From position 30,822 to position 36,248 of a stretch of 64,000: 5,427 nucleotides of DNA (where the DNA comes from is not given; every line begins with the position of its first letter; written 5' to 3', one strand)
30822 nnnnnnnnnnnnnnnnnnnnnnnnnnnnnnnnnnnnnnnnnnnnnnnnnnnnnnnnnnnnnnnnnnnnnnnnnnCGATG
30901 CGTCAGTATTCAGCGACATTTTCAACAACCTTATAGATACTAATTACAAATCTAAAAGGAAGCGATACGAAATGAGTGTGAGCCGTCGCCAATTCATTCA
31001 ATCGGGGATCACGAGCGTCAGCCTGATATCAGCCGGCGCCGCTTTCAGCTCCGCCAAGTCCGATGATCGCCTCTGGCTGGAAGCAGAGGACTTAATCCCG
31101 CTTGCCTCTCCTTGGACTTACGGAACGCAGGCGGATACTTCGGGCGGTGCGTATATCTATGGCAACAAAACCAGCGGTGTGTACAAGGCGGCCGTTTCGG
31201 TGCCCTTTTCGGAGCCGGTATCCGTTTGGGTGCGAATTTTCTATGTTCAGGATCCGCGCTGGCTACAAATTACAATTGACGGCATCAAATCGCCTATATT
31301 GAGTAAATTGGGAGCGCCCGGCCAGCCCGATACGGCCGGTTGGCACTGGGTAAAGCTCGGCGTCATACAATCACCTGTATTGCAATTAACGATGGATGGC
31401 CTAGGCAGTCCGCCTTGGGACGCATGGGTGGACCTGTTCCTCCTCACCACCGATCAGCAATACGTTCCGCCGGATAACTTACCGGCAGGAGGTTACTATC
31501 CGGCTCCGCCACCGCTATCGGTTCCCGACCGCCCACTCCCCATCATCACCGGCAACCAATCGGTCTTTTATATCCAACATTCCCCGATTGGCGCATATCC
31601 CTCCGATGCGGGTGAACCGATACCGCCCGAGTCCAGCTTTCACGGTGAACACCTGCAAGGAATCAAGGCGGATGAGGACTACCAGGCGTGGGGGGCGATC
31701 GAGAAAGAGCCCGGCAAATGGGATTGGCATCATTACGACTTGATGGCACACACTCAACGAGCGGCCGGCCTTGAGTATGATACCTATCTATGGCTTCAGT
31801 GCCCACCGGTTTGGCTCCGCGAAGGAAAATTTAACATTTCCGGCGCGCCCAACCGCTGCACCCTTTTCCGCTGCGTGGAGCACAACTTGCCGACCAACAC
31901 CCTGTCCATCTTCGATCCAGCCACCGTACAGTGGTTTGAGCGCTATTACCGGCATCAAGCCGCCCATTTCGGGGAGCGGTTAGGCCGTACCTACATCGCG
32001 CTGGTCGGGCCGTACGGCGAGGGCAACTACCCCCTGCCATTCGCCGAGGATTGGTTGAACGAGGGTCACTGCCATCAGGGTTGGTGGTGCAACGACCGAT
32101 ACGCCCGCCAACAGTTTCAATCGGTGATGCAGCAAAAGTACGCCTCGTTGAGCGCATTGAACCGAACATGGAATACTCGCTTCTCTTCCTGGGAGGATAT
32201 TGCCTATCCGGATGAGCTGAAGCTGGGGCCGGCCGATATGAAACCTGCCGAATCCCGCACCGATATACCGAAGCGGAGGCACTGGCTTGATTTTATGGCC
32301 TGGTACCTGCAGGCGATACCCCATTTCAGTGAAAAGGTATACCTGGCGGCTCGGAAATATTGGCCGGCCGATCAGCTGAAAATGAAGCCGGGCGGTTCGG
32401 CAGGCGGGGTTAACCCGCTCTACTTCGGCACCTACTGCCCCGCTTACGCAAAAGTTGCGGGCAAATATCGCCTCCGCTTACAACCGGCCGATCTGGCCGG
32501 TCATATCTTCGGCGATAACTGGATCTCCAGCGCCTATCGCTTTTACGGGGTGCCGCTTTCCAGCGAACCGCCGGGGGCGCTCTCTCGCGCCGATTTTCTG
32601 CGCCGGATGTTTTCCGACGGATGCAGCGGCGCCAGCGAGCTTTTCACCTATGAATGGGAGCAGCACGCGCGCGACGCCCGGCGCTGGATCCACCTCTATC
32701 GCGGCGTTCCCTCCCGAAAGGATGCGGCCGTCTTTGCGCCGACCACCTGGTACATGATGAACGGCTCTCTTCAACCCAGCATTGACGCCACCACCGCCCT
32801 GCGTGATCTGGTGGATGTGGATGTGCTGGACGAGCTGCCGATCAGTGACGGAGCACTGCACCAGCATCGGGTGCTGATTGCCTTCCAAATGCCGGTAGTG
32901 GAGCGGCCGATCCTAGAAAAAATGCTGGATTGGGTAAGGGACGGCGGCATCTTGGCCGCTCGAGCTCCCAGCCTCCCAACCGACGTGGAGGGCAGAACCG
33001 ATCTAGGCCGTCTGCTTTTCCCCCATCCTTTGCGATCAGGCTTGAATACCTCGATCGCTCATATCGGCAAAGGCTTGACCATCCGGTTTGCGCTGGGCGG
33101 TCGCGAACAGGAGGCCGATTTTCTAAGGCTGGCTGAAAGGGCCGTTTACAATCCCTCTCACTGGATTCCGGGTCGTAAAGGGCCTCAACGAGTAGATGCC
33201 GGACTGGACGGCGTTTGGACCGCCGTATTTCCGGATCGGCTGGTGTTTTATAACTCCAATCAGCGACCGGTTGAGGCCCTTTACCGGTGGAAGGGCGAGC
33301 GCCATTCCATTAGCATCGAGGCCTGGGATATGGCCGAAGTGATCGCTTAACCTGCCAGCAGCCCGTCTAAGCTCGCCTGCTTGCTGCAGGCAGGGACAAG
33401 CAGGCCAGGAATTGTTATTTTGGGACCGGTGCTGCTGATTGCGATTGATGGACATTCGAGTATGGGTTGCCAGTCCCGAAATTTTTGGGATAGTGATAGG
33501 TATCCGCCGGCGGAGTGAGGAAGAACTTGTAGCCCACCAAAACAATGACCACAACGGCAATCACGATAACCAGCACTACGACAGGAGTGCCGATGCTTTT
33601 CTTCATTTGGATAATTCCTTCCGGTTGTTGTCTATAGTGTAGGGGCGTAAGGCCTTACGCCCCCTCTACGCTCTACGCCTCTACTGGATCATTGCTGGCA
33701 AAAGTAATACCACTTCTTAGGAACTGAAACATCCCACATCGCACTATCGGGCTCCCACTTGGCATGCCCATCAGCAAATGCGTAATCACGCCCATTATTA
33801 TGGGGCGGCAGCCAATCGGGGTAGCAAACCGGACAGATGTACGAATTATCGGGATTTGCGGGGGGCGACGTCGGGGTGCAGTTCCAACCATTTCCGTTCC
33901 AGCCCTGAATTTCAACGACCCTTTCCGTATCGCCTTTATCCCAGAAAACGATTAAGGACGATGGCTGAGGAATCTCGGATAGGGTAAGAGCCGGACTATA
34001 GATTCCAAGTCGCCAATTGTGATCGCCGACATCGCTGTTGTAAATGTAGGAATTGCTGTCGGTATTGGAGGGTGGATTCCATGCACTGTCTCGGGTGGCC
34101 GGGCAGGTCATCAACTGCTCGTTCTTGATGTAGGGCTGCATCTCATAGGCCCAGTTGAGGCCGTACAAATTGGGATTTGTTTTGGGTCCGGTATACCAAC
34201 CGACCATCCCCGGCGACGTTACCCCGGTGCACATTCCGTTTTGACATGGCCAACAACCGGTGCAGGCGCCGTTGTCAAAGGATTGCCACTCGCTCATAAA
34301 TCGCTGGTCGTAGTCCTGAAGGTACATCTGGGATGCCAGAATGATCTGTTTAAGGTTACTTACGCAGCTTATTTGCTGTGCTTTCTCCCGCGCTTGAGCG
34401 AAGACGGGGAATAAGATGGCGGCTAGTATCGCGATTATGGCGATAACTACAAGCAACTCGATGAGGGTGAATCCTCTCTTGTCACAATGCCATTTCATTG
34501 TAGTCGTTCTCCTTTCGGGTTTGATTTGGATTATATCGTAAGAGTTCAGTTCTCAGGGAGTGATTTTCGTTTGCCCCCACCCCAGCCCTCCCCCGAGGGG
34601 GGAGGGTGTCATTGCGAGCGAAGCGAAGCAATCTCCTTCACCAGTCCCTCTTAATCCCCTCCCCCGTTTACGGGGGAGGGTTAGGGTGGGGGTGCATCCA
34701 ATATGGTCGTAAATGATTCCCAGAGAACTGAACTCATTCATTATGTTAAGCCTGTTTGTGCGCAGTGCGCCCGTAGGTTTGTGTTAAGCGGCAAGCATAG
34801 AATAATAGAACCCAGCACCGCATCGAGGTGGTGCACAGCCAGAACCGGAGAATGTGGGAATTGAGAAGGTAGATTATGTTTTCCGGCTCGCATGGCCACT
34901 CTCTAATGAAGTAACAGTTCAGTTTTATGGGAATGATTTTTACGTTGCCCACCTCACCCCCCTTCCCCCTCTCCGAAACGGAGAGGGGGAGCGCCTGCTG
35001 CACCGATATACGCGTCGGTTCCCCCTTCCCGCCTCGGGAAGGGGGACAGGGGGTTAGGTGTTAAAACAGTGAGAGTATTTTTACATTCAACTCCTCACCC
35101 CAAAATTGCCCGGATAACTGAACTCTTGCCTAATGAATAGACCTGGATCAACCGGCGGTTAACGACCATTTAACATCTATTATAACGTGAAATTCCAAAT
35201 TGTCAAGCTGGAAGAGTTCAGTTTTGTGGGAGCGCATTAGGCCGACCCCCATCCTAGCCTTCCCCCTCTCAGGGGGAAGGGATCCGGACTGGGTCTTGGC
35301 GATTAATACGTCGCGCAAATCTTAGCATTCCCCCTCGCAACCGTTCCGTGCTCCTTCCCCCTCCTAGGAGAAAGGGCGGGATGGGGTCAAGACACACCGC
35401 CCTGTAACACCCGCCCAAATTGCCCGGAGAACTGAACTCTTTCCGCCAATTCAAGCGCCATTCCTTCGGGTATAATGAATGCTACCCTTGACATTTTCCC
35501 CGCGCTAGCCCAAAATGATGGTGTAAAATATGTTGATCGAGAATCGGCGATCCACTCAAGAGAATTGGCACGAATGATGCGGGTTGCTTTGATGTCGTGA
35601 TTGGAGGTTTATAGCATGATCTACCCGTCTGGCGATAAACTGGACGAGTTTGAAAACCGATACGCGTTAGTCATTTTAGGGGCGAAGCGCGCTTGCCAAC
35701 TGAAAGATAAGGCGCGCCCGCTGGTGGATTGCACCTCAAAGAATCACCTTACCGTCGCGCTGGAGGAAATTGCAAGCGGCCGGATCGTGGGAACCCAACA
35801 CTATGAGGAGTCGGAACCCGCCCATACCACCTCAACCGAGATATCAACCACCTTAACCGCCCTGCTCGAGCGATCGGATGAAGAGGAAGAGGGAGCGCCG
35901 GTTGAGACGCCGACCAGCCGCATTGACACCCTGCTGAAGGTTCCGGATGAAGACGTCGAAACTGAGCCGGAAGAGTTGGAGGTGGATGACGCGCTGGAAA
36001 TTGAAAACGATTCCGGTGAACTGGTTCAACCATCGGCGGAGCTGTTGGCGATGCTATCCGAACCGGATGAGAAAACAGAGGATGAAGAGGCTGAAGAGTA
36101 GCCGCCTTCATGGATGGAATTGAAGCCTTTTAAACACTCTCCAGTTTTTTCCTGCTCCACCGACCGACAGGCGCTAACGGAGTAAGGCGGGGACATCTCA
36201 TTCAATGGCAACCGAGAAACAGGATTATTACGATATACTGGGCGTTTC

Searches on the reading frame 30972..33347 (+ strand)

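Call 15: search_protein_families(library=pfam, proteins=[window:30972-33347:+], max_evalue=0.00001)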
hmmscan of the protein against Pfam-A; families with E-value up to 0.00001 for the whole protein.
window:30972-33347:+ (792 aa): 1 family
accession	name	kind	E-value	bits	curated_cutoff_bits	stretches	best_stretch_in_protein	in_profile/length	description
PF02449.21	Glyco_hydro_42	-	7e-06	26.1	21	1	363-461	136-225/376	Beta-galactosidase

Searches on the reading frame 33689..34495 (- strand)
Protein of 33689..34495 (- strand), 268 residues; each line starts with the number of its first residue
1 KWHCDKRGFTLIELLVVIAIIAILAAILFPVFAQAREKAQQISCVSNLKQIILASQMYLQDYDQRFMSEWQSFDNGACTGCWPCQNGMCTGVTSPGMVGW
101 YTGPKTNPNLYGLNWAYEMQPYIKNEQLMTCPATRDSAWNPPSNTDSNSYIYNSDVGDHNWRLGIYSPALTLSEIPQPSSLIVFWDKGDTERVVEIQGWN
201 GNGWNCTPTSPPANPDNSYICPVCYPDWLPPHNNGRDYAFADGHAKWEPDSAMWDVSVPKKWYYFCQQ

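Call 15: search_protein_families(library=pfam, proteins=[window:33689-34495:-], max_evalue=0.00001)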
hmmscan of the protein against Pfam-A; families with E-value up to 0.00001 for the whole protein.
window:33689-34495:- (268 aa): 1 family
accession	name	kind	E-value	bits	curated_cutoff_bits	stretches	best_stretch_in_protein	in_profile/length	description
PF07963.17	N_methyl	-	4.5e-10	39.1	21.2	1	6-29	4-27/27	Prokaryotic N-terminal methylation motif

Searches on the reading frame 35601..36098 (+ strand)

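Call 72: search_protein_families(library=pfam, proteins=[window:35601-36098:+], max_evalue=0.001)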
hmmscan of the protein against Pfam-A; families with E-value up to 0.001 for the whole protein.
window:35601-36098:+ (166 aa): 1 family
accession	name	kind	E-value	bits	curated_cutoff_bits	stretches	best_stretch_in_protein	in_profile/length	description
PF01192.27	RNA_pol_Rpb6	-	1.7e-12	47.6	26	1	14-62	3-51/53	RNA polymerase Rpb6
